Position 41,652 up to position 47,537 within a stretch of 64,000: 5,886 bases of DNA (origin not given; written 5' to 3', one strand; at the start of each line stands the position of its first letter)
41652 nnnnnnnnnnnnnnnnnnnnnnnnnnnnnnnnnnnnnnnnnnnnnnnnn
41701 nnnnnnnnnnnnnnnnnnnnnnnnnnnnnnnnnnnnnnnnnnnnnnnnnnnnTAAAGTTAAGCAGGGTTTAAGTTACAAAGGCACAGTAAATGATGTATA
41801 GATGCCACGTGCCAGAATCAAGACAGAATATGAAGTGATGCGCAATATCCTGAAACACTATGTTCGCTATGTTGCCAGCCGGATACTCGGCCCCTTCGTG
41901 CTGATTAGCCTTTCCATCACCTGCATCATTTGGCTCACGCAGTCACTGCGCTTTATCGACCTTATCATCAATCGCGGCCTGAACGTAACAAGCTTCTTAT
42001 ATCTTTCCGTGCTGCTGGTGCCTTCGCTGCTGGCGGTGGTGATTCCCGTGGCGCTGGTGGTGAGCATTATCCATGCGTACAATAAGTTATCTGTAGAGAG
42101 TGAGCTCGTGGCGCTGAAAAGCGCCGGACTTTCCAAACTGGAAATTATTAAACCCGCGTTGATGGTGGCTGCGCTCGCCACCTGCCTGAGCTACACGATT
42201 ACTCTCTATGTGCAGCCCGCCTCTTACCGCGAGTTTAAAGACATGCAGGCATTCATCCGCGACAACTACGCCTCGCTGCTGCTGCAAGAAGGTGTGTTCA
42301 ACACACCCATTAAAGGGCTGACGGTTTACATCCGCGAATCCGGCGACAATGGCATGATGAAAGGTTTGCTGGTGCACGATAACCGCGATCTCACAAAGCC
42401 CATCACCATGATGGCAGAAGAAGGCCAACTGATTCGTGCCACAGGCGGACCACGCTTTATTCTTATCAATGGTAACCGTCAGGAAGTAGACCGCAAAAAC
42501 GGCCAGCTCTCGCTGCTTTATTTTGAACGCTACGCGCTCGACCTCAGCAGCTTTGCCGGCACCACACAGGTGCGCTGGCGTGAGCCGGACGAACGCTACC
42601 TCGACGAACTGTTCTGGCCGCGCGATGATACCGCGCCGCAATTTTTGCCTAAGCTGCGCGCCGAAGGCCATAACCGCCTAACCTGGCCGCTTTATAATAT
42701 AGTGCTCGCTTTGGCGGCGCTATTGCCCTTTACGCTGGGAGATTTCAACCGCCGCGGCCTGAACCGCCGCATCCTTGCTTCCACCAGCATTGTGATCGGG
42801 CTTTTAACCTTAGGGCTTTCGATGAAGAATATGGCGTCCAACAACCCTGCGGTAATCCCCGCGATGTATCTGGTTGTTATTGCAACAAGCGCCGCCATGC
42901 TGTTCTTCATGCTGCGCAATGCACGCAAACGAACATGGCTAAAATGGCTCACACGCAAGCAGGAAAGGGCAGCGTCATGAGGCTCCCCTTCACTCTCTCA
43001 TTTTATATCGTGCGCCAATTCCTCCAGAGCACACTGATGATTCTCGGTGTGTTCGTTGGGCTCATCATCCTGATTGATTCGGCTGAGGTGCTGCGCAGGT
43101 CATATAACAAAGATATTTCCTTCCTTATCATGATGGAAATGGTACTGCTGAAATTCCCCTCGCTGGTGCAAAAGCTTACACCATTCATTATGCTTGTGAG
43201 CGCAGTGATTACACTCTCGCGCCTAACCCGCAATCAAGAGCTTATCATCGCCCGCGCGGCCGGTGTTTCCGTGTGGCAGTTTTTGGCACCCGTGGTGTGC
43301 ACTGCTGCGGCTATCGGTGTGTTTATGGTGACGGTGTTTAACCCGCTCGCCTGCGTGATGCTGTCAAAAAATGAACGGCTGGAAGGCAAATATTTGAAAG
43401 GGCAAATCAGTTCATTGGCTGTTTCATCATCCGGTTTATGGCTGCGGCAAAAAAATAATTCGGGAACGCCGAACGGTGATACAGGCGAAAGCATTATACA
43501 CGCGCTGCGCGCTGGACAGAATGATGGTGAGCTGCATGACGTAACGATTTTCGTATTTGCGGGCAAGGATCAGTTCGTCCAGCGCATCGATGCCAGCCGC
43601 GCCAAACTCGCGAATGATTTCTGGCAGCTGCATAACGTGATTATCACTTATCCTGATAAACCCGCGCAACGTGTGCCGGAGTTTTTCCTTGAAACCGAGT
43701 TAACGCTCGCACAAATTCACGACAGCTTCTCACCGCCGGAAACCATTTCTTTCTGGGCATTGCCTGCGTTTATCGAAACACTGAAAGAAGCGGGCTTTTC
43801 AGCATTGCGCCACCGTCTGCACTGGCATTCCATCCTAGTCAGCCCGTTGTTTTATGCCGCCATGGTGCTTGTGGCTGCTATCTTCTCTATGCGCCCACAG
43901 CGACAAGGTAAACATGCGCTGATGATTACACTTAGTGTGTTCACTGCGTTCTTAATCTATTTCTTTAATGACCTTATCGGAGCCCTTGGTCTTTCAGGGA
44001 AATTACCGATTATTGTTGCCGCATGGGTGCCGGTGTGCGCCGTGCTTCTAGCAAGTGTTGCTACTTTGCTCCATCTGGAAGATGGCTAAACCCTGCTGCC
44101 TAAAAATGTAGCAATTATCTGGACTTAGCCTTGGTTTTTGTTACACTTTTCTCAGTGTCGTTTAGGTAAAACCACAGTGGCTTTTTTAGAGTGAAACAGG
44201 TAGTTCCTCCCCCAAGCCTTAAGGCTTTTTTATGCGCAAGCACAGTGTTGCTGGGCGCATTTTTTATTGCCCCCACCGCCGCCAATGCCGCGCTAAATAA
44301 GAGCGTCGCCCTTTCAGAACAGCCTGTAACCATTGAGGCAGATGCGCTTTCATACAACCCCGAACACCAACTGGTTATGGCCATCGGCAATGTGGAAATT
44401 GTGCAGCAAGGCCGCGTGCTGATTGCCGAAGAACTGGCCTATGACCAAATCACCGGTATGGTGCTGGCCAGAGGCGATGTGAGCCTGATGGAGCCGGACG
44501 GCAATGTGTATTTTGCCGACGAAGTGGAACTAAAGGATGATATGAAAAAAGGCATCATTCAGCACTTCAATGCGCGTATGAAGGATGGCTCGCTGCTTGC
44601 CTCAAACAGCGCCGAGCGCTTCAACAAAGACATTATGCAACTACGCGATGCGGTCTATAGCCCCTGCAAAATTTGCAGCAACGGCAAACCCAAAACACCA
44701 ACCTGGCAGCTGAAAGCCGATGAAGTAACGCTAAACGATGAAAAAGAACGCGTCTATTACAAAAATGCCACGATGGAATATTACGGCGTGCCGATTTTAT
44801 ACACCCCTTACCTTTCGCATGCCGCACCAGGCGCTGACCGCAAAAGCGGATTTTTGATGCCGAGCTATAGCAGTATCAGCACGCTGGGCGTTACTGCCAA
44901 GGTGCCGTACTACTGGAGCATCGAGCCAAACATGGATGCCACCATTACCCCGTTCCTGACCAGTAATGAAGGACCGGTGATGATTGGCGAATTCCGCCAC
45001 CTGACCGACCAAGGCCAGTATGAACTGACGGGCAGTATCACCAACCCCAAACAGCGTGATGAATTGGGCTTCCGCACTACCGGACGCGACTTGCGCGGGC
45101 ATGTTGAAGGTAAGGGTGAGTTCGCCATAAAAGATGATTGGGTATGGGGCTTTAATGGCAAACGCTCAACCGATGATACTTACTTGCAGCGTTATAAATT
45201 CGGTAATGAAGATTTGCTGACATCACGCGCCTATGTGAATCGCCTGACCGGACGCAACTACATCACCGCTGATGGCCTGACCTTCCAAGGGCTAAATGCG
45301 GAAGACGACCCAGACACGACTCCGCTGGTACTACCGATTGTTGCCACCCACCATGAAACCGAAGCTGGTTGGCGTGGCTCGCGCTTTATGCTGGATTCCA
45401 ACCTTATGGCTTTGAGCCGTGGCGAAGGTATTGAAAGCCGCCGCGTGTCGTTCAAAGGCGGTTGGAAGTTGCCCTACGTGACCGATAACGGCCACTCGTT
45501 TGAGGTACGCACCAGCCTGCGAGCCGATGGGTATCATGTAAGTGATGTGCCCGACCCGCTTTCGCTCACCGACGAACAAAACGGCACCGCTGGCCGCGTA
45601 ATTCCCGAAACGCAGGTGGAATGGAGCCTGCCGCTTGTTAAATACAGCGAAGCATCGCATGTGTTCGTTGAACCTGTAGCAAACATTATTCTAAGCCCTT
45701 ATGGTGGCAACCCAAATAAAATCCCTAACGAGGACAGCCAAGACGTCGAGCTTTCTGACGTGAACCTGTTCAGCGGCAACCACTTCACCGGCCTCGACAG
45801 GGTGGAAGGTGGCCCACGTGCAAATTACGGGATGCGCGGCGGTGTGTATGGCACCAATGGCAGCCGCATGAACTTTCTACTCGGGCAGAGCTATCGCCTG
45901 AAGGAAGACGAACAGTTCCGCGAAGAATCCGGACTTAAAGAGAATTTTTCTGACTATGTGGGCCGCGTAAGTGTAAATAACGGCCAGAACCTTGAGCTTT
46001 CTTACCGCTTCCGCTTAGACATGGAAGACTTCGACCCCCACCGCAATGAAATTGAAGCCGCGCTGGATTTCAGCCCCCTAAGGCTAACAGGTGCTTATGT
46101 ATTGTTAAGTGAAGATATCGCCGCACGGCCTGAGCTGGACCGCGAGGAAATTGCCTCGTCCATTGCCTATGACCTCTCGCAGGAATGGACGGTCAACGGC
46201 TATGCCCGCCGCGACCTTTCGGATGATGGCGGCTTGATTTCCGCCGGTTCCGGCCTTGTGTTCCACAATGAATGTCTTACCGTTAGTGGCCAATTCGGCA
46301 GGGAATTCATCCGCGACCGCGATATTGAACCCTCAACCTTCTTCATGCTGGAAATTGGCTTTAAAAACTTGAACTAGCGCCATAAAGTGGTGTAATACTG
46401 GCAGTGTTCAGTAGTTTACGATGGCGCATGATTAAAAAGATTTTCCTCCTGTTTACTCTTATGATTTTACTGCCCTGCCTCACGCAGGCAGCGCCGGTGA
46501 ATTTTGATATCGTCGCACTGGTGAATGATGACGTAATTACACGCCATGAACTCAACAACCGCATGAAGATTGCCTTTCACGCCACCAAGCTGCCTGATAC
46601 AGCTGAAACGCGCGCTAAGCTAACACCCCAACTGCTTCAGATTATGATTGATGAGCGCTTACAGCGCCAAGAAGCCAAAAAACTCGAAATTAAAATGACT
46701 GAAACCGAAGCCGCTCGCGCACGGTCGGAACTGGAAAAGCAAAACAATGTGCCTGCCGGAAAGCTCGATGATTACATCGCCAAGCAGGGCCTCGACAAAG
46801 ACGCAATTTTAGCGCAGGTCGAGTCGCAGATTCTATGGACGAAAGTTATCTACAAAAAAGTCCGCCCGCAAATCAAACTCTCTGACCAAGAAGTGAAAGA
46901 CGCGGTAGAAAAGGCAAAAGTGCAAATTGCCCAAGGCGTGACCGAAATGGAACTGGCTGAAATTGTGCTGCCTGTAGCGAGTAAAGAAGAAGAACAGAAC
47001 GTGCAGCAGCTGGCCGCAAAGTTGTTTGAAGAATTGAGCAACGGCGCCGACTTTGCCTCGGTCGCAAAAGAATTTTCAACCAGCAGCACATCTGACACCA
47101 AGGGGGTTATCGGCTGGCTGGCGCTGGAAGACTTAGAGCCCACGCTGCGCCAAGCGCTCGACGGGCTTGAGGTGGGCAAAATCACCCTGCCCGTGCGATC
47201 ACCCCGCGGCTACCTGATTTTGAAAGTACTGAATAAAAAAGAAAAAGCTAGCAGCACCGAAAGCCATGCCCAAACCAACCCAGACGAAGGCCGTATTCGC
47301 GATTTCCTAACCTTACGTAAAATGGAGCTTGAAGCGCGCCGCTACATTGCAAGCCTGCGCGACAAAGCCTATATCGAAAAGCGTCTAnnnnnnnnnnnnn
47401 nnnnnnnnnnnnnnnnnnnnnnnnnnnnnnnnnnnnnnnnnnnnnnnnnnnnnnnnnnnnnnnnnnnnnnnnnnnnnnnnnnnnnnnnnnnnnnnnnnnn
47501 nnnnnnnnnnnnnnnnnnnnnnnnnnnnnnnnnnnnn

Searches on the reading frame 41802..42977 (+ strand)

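Call 63: search_protein_families(library=pfam, proteins=[window:41802-42977:+], max_evalue=0.001)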
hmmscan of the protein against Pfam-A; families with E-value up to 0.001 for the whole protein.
window:41802-42977:+ (392 aa): 1 family
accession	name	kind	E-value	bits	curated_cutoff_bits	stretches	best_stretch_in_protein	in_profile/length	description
PF03739.19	LptF_LptG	-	8.2e-65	219.6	27.9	1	22-371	1-352/353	Lipopolysaccharide export system permease LptF/LptG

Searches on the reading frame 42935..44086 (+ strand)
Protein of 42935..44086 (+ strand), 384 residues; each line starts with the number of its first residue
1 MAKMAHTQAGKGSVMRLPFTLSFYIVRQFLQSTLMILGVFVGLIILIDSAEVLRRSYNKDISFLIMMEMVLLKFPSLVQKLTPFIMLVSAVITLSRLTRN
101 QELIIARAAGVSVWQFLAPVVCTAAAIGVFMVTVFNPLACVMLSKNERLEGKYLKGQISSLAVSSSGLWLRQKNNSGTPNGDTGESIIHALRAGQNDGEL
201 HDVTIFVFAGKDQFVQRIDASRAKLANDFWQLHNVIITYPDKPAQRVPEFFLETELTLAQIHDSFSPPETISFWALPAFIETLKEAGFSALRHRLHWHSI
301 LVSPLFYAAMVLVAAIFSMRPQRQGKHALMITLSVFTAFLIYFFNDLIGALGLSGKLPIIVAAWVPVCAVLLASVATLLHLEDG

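Call 75: search_protein_families(library=pfam, proteins=[window:42935-44086:+], max_evalue=0.001)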
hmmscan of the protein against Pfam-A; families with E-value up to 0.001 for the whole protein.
window:42935-44086:+ (384 aa): 1 family
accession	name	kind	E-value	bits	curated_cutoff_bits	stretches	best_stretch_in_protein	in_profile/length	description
PF03739.19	LptF_LptG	-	2.3e-69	234.5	27.9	1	24-379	2-352/353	Lipopolysaccharide export system permease LptF/LptG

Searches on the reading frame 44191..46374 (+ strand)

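Call 75: search_protein_families(library=pfam, proteins=[window:44191-46374:+], max_evalue=0.001)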
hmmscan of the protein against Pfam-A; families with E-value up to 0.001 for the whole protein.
window:44191-46374:+ (728 aa): 1 family
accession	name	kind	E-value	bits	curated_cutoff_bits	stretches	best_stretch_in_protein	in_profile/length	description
PF04453.20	LptD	-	1e-56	193.3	22.4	1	302-666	3-384/384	LPS transport system D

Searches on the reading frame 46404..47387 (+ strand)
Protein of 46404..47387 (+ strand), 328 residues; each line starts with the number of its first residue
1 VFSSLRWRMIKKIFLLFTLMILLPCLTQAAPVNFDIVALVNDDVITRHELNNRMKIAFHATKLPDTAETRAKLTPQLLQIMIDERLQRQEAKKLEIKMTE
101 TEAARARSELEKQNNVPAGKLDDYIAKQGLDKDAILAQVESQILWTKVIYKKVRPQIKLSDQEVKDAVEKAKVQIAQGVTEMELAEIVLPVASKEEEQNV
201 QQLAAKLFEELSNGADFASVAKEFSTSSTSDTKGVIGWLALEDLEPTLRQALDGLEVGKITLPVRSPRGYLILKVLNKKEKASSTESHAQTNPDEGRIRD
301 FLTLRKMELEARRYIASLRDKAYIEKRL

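Call 75: search_protein_families(library=pfam, proteins=[window:46404-47387:+], max_evalue=0.001)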
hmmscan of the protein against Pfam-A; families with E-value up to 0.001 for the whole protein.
window:46404-47387:+ (328 aa): 6 families
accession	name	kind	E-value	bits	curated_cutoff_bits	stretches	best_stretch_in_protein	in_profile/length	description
PF00639.27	Rotamase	-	1.5e-16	61.6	21.7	1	192-275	10-95/97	PPIC-type PPIASE domain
PF13616.12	Rotamase_3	-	1.6e-14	54.9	22.5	1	179-279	13-116/116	PPIC-type PPIASE domain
PF09312.16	SurA_N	-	1.8e-13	51.2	30.8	1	36-148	4-117/118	SurA N-terminal domain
PF13624.11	SurA_N_3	-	3.8e-09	37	27.2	1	3-148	3-161/162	SurA-like N-terminal domain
PF13145.12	Rotamase_2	-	1.1e-06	29.9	27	1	191-281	30-111/121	PPIC-type PPIASE domain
PF13623.11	SurA_N_2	-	3e-06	27.6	28.5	1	33-109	39-121/145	SurA-like N-terminal domain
